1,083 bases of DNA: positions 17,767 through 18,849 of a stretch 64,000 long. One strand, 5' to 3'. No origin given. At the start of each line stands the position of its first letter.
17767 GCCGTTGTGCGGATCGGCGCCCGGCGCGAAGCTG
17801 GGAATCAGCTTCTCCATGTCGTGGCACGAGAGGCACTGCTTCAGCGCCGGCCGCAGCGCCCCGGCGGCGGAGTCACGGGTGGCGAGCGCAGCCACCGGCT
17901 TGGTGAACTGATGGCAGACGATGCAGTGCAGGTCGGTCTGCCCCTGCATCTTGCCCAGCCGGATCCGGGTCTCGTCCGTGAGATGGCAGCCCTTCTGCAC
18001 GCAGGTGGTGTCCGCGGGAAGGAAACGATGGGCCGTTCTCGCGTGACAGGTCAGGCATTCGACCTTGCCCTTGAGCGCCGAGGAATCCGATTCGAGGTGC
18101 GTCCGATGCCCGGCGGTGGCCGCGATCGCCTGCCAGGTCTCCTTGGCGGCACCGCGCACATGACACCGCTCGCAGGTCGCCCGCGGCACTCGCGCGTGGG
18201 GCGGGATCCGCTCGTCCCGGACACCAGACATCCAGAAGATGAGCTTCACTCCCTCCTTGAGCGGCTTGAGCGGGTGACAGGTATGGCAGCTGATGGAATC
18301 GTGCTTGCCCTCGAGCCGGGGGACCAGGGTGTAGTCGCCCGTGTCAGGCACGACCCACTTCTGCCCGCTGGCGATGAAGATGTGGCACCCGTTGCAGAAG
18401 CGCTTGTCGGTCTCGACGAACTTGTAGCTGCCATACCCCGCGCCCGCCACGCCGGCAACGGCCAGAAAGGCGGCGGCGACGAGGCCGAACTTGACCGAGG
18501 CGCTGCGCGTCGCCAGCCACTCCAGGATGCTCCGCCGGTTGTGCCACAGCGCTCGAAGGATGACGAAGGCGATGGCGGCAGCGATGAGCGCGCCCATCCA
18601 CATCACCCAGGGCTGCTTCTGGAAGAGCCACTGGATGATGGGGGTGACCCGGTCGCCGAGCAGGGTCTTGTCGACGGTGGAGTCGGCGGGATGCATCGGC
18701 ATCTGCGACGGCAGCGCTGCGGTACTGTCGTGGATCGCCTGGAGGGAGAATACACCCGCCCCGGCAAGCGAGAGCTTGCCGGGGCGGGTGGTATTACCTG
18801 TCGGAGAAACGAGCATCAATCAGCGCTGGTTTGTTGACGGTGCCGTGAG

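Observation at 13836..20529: Cytochrome/beta-barrel cluster 2: lipoprotein 9-haem, NapC-like 20-haem, barrel and 16-haem genes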

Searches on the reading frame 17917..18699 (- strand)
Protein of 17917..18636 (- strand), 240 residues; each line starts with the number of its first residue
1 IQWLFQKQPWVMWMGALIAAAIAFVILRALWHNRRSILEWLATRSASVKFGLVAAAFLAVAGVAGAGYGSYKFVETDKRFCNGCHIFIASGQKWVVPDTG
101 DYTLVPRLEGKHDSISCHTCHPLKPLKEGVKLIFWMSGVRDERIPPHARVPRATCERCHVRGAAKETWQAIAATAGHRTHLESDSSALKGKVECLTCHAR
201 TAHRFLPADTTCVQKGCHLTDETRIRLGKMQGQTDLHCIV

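Call 53: search_protein_families(library=pfam, proteins=[window:17917-18636:-], max_evalue=10)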
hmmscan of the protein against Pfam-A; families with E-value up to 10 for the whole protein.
window:17917-18636:- (240 aa): 7 families
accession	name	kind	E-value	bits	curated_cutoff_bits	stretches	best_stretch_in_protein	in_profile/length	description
PF22113.1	Mtrc-MtrF_II-IV_dom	-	5.3e-06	26.5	30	2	149-212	78-137/176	Outer membrane cytochrome MtrC/MtrF-like, domains II/IV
PF03264.19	Cytochrom_NNT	-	0.0026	18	24.1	2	153-205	126-171/174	NapC/NirT cytochrome c family, N-terminal region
PF14522.11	Cytochrome_C7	-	0.059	13.6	24.8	0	75-85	56-66/67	Cytochrome c7 and related cytochrome c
PF21227.3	Myb_DNA-binding_7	-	0.16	12.4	27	1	153-179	8-34/49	Myb-like DNA-binding domain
PF09086.16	DUF1924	-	0.18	12.6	22.5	2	110-130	22-42/96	Domain of unknown function (DUF1924)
PF02085.21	Cytochrom_CIII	-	0.44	11.4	22.9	0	147-218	25-101/101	Class III cytochrome C family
PF14537.11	Cytochrom_c3_2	-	0.65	10.9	25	1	148-218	22-78/79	Cytochrome c3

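Call 79: search_protein_representatives(protein=window:18037-18699:-)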
Query: 221 residues. Proteins with E-value up to 0.001 (for the whole library): 173; up to 1e-10: 83; up to 1e-30: 22. The best 150 are listed.
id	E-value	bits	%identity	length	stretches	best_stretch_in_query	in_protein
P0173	1.1e-101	355.5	62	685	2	16-221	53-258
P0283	1.6e-61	224.1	57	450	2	5-172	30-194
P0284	1.3e-60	221.2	50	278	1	3-221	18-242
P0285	1.6e-58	214.3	69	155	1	91-221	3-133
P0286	1.9e-57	210.8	42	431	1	5-221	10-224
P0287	1.1e-50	188.6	44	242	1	14-197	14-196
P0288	7.4e-49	182.7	75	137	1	68-174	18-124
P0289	3.7e-48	180.4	47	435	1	41-221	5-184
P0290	5.1e-43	163.6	62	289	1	98-221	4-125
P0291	1.1e-39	152.6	56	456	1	96-221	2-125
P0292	2.6e-39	151.4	54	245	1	2-128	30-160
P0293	6.2e-38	146.9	59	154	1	2-111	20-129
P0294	7.8e-37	143.3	50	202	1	76-202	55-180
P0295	1.0e-36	142.9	47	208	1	3-145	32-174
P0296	3.7e-36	141.1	40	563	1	21-220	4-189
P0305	6.5e-28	114.2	39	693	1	30-220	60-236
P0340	4.9e-14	68.8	35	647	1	21-220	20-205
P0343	8.7e-14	68.0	33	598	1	13-220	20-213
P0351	5.2e-12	62.1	38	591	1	70-220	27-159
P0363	8.2e-11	58.2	32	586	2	59-220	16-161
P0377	1.0e-09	54.6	32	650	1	76-220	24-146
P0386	4.8e-09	52.4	38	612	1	75-220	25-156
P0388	6.2e-09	52.1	40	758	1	79-220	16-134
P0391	1.3e-08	51.0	37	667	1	73-220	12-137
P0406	2.7e-07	46.7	37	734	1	74-221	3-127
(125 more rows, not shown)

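Call 80: search_protein_families(library=pfam, proteins=[P0351, P0363, P0377, P0386, P0391, P0388, P0406, P0340, P0343, P0305], max_evalue=0.01)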
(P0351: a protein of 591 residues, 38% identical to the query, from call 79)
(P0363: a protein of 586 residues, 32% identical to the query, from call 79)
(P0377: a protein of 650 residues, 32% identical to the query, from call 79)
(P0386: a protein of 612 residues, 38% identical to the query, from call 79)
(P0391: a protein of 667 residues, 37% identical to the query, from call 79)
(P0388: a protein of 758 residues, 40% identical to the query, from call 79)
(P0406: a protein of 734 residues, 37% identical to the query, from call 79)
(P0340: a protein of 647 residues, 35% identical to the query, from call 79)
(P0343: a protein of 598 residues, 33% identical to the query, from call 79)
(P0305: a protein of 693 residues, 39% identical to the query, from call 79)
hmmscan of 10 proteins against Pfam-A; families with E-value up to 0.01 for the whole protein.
P0351 (591 aa): 4 families
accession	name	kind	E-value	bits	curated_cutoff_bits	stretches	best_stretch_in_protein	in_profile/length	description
PF14522.11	Cytochrome_C7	-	1.1e-08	35.2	24.8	0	192-256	13-67/67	Cytochrome c7 and related cytochrome c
PF14537.11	Cytochrom_c3_2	-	1.5e-08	35.4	25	0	56-124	8-67/79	Cytochrome c3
PF03264.19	Cytochrom_NNT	-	2.4e-06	27.8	24.1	1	27-90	9-78/174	NapC/NirT cytochrome c family, N-terminal region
PF02085.21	Cytochrom_CIII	-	3.7e-05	24.4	22.9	0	459-553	17-101/101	Class III cytochrome C family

P0363 (586 aa): 4 families
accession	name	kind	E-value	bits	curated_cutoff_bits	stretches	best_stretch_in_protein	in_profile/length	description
PF14522.11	Cytochrome_C7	-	3e-16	59.4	24.8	1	193-255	12-67/67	Cytochrome c7 and related cytochrome c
PF02085.21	Cytochrom_CIII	-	1.4e-10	41.9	22.9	0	358-384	16-42/101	Class III cytochrome C family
PF14537.11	Cytochrom_c3_2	-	9.3e-08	32.9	25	1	193-274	5-79/79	Cytochrome c3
PF03264.19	Cytochrom_NNT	-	6.7e-06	26.4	24.1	1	28-92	10-78/174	NapC/NirT cytochrome c family, N-terminal region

P0377 (650 aa): 6 families
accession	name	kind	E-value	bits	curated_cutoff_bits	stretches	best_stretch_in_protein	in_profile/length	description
PF14522.11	Cytochrome_C7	-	5.9e-21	74.5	24.8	2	129-183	4-67/67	Cytochrome c7 and related cytochrome c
PF14537.11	Cytochrom_c3_2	-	1.4e-18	67.6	25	2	69-163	5-78/79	Cytochrome c3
PF09699.15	Paired_CXXCH_1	-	2.4e-09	37.1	20.6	0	436-470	3-40/41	Doubled CXXCH motif (Paired_CXXCH_1)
PF22113.1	Mtrc-MtrF_II-IV_dom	-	1.9e-08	34.5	30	1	70-148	81-166/176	Outer membrane cytochrome MtrC/MtrF-like, domains II/IV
PF02085.21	Cytochrom_CIII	-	5.5e-07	30.3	22.9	0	217-303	27-101/101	Class III cytochrome C family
PF03264.19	Cytochrom_NNT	-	0.00031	21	24.1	1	28-80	17-75/174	NapC/NirT cytochrome c family, N-terminal region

P0386 (612 aa): 4 families
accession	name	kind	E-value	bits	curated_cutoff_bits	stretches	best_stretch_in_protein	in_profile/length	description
PF14522.11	Cytochrome_C7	-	4.1e-14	52.6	24.8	2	457-528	10-67/67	Cytochrome c7 and related cytochrome c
PF02085.21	Cytochrom_CIII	-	2.6e-10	41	22.9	0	485-582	11-101/101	Class III cytochrome C family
PF14537.11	Cytochrom_c3_2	-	8e-07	29.9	25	0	52-121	7-67/79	Cytochrome c3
PF03264.19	Cytochrom_NNT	-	0.005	17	24.1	1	30-197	13-165/174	NapC/NirT cytochrome c family, N-terminal region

P0391 (667 aa): 5 families
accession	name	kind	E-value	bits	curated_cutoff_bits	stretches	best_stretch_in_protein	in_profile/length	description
PF14522.11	Cytochrome_C7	-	7.3e-22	77.4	24.8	4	547-595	12-67/67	Cytochrome c7 and related cytochrome c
PF14537.11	Cytochrom_c3_2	-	6.9e-17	62.1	25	2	300-366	8-78/79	Cytochrome c3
PF02085.21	Cytochrom_CIII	-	1.7e-07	31.9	22.9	1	165-249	29-101/101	Class III cytochrome C family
PF22113.1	Mtrc-MtrF_II-IV_dom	-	1.8e-07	31.3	30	1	62-139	82-166/176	Outer membrane cytochrome MtrC/MtrF-like, domains II/IV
PF03264.19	Cytochrom_NNT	-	0.0026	18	24.1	1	13-177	10-168/174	NapC/NirT cytochrome c family, N-terminal region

P0388 (758 aa): 6 families
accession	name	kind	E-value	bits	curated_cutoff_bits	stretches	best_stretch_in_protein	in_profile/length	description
PF14537.11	Cytochrom_c3_2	-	6.8e-26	91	25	2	162-253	5-79/79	Cytochrome c3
PF14522.11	Cytochrome_C7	-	3.7e-23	81.6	24.8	1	224-288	12-66/67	Cytochrome c7 and related cytochrome c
PF09699.15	Paired_CXXCH_1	-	6.8e-13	48.5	20.6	2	225-255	6-39/41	Doubled CXXCH motif (Paired_CXXCH_1)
PF22113.1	Mtrc-MtrF_II-IV_dom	-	5.8e-12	45.9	30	0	145-327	7-166/176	Outer membrane cytochrome MtrC/MtrF-like, domains II/IV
PF02085.21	Cytochrom_CIII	-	1.5e-05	25.7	22.9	0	356-439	31-101/101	Class III cytochrome C family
PF03264.19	Cytochrom_NNT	-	1.9e-05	24.9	24.1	1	8-172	12-166/174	NapC/NirT cytochrome c family, N-terminal region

P0406 (734 aa): 5 families
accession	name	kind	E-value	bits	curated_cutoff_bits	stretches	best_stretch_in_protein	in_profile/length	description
PF14537.11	Cytochrom_c3_2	-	1.4e-21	77.2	25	3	195-293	4-79/79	Cytochrome c3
PF14522.11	Cytochrome_C7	-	1.3e-18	67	24.8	1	86-144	11-67/67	Cytochrome c7 and related cytochrome c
PF22113.1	Mtrc-MtrF_II-IV_dom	-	5.1e-08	33.1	30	0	48-129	78-167/176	Outer membrane cytochrome MtrC/MtrF-like, domains II/IV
PF02085.21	Cytochrom_CIII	-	3.2e-07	31.1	22.9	0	187-232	20-59/101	Class III cytochrome C family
PF09699.15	Paired_CXXCH_1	-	5.5e-06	26.4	20.6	0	567-594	7-39/41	Doubled CXXCH motif (Paired_CXXCH_1)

P0340 (647 aa): 5 families
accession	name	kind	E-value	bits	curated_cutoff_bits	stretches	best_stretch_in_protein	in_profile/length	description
PF14522.11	Cytochrome_C7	-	1e-09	38.5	24.8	0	520-567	2-66/67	Cytochrome c7 and related cytochrome c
PF02085.21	Cytochrom_CIII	-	3.9e-06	27.6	22.9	0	443-481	20-56/101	Class III cytochrome C family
PF22113.1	Mtrc-MtrF_II-IV_dom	-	5.4e-06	26.5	30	1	121-207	80-166/176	Outer membrane cytochrome MtrC/MtrF-like, domains II/IV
PF03264.19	Cytochrom_NNT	-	0.00022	21.4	24.1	1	78-132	15-75/174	NapC/NirT cytochrome c family, N-terminal region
PF14537.11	Cytochrom_c3_2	-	0.00037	21.4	25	0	243-322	8-79/79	Cytochrome c3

P0343 (598 aa): 6 families
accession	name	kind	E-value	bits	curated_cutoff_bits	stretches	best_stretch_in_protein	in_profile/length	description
PF14537.11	Cytochrom_c3_2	-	6.7e-11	43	25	0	422-487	7-66/79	Cytochrome c3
PF14522.11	Cytochrome_C7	-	2.4e-10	40.5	24.8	0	128-177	7-50/67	Cytochrome c7 and related cytochrome c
PF02085.21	Cytochrom_CIII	-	4.9e-09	36.9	22.9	0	387-410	17-40/101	Class III cytochrome C family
PF22113.1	Mtrc-MtrF_II-IV_dom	-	1.6e-05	25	30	0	109-256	29-166/176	Outer membrane cytochrome MtrC/MtrF-like, domains II/IV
PF03264.19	Cytochrom_NNT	-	0.00085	19.5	24.1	1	86-138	13-72/174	NapC/NirT cytochrome c family, N-terminal region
PF09699.15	Paired_CXXCH_1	-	0.0084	16.2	20.6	1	395-429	1-37/41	Doubled CXXCH motif (Paired_CXXCH_1)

P0305 (693 aa): 5 families
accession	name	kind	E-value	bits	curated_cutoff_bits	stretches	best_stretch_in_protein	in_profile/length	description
PF02085.21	Cytochrom_CIII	-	6.7e-12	46.1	22.9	0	499-537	18-53/101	Class III cytochrome C family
PF14522.11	Cytochrome_C7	-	9.8e-12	45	24.8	2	146-235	3-66/67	Cytochrome c7 and related cytochrome c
PF14537.11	Cytochrom_c3_2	-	4.2e-07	30.8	25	0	604-626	57-79/79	Cytochrome c3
PF22113.1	Mtrc-MtrF_II-IV_dom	-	0.0002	21.4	30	1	151-238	79-166/176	Outer membrane cytochrome MtrC/MtrF-like, domains II/IV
PF00030.24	Crystall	-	0.0042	17.6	25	0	127-152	28-52/82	Beta/Gamma crystallin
